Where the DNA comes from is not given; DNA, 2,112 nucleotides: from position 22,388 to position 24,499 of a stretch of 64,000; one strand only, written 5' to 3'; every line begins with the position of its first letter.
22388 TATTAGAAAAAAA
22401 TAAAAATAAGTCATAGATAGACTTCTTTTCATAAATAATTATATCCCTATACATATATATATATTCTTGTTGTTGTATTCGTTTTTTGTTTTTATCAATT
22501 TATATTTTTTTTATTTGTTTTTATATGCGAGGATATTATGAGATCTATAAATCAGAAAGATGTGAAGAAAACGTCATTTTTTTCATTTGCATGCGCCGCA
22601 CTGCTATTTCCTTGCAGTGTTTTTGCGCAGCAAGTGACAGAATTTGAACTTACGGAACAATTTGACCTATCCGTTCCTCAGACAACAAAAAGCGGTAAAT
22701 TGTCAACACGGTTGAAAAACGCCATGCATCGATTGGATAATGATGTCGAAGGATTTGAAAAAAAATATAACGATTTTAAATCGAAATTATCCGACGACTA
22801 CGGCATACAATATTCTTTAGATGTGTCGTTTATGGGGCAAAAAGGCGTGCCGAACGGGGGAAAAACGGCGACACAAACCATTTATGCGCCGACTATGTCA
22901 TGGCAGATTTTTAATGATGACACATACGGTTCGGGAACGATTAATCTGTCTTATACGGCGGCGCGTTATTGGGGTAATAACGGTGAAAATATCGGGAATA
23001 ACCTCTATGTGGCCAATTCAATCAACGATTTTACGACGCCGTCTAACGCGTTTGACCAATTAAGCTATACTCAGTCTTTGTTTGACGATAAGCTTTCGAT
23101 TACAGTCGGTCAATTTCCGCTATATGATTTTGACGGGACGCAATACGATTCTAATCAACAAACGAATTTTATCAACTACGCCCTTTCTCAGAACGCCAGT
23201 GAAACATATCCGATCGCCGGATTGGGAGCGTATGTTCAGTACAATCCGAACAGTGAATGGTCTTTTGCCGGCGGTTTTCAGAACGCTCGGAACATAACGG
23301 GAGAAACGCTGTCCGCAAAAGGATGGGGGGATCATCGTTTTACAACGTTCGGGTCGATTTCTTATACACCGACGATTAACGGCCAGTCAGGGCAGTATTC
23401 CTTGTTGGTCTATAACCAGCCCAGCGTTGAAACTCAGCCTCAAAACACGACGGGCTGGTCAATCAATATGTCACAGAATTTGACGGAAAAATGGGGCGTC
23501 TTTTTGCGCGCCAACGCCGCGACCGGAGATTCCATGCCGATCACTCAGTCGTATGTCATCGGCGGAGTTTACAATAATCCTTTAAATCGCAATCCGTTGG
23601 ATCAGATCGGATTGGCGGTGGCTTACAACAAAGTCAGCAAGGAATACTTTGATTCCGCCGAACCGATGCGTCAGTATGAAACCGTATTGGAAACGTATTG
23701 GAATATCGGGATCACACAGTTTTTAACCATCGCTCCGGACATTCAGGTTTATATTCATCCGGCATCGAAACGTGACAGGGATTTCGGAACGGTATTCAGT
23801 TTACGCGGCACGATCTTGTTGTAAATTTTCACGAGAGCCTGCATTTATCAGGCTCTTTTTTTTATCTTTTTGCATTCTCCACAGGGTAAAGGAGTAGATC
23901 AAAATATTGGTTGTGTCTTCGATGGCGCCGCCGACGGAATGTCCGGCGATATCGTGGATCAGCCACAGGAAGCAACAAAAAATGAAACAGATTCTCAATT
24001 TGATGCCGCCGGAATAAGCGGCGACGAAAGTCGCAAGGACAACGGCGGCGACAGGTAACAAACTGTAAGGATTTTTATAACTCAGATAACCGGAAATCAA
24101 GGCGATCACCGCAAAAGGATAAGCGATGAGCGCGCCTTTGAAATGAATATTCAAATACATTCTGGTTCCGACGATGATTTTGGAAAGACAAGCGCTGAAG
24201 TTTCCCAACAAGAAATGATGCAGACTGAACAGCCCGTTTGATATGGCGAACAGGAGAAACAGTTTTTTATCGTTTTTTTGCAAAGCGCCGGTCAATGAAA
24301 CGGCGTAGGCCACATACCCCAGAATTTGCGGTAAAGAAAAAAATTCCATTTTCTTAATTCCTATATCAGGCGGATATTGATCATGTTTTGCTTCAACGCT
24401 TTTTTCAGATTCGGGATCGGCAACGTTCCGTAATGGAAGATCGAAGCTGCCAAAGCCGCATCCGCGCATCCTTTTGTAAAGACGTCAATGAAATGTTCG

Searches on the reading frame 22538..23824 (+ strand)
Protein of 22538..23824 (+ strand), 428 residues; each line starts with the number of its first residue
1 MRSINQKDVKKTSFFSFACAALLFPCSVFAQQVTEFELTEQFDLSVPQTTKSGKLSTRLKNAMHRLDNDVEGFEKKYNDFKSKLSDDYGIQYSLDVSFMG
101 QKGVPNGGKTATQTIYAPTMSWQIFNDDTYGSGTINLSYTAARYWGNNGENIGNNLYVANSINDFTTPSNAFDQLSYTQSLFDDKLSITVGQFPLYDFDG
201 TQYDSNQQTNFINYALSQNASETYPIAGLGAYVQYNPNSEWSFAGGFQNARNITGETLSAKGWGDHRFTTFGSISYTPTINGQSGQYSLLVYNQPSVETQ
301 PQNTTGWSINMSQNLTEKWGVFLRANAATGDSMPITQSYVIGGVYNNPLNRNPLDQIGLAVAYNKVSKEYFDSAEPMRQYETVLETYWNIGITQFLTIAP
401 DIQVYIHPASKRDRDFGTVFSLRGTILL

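Call 4: search_protein_families(library=pfam, proteins=[window:22538-23824:+], max_evalue=0.01)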
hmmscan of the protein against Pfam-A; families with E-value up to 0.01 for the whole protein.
window:22538-23824:+ (428 aa): 1 family
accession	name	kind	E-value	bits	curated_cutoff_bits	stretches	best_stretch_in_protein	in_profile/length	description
PF04966.18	OprB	-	1.6e-28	100.6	22.9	1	163-426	57-370/372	Carbohydrate-selective porin, OprB family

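Call 5: search_protein_families(library=ncbifam, proteins=[window:22538-23824:+], max_evalue=0.01)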
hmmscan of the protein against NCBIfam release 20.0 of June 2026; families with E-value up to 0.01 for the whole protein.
window:22538-23824:+ (428 aa): 1 family
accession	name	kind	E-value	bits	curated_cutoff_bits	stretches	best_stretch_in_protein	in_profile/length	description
NF051888.1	porinAaxAChlmd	equivalog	1.4e-97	327.5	600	1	89-425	94-437/440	porin AaxA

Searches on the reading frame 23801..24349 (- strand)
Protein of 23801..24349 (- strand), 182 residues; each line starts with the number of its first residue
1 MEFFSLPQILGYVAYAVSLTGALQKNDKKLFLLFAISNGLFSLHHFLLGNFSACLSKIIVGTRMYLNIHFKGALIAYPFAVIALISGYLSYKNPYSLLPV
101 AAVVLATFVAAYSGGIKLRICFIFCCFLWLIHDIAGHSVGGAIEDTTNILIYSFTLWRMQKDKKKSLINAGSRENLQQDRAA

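Call 4: search_protein_families(library=pfam, proteins=[window:23801-24349:-], max_evalue=0.01)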
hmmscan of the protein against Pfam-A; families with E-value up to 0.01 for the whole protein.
window:23801-24349:- (182 aa): 1 family
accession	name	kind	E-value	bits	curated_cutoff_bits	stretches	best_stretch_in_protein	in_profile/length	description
PF10688.14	Imp-YgjV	-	3.8e-33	115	23.5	1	6-162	2-158/159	Bacterial inner membrane protein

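Call 5: search_protein_families(library=ncbifam, proteins=[window:23801-24349:-], max_evalue=0.01)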
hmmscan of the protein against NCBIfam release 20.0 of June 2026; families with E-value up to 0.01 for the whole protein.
window:23801-24349:- (182 aa): 0 families

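Call 36: search_protein_families(library=pfam, proteins=[window:23801-24349:-], max_evalue=1)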
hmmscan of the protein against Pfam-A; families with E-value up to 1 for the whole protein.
window:23801-24349:- (182 aa): 2 families
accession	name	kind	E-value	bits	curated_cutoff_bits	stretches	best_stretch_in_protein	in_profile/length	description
PF10688.14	Imp-YgjV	-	3.8e-33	115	23.5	1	6-162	2-158/159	Bacterial inner membrane protein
PF05154.21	TM2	-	0.09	13.4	27.9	1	25-61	2-38/51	TM2 domain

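Call 62: find_related_loci(query=A3, collection=metagenome_contigs, flank=10000)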
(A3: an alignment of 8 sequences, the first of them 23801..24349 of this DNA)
Query A3 (182 aa) in metagenome_contigs; peptide patterns used: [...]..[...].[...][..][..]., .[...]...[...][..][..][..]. (x = any residue, [..] = any of these).
223 stretches matched a pattern; 20 encode a relative of the query (tblastn E <= 1e-3); 20 distinct loci.
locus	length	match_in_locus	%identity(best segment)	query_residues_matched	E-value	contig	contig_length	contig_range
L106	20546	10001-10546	82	1-182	5e-100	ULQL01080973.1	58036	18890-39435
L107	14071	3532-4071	69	1-181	2e-84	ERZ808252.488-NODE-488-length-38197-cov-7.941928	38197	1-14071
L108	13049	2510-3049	69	1-182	2e-84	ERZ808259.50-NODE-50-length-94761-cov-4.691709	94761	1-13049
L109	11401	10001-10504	71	1-168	4e-81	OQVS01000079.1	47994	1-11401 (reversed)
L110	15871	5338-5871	67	1-182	2e-81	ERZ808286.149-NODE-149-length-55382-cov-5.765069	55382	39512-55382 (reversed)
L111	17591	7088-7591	70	1-168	9e-80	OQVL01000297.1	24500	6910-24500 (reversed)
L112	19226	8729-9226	50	1-166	3e-54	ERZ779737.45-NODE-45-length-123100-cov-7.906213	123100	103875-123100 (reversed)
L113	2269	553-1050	52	1-166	1e-54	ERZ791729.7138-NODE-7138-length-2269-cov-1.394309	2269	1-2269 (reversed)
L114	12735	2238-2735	50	1-166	8e-54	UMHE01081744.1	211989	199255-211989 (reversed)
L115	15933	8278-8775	48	1-166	8e-50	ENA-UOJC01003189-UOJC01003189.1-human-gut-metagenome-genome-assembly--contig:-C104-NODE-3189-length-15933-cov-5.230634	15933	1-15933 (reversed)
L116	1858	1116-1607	46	2-165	1e-48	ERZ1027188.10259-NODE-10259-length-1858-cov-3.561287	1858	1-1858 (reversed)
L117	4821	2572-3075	42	8-182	1e-43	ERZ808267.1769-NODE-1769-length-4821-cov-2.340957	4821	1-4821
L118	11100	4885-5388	43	8-182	2e-42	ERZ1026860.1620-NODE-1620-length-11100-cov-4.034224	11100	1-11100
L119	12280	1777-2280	43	8-182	2e-42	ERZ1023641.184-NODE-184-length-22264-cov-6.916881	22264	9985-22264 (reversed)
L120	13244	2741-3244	43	8-182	2e-42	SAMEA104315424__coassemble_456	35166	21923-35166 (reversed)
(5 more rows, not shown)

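Call 80: predict_structure(protein=window:23801-24349:-)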
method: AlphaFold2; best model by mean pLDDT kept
length: 182 residues; sequences in the alignment: 1
mean_pLDDT: 58.5   pTM: 0.28
mean pLDDT of the five models: 58.5, 49.1, 48.6, 48.2, 47.9
residues with pLDDT >= 90: 0; 70-90: 25; 50-70: 117; < 50: 40
segments of 3 or more residues with pLDDT < 50: 1-4, 50-69, 131-133, 136-143
pLDDT, mean of each block of 10 residues (from residue 1): 52 67 66 66 57 41 43 54 55 52 59 55 54 47 62 84 74 65 58
secondary structure, 60 per line:
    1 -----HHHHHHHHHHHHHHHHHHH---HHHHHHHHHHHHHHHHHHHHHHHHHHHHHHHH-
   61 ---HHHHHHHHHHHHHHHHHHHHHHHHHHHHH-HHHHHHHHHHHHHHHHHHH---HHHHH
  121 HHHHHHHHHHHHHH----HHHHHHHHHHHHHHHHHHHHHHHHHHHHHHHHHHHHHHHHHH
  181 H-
elements in order: H6-24 H28-59 H64-92 H94-112 H116-134 H139-181
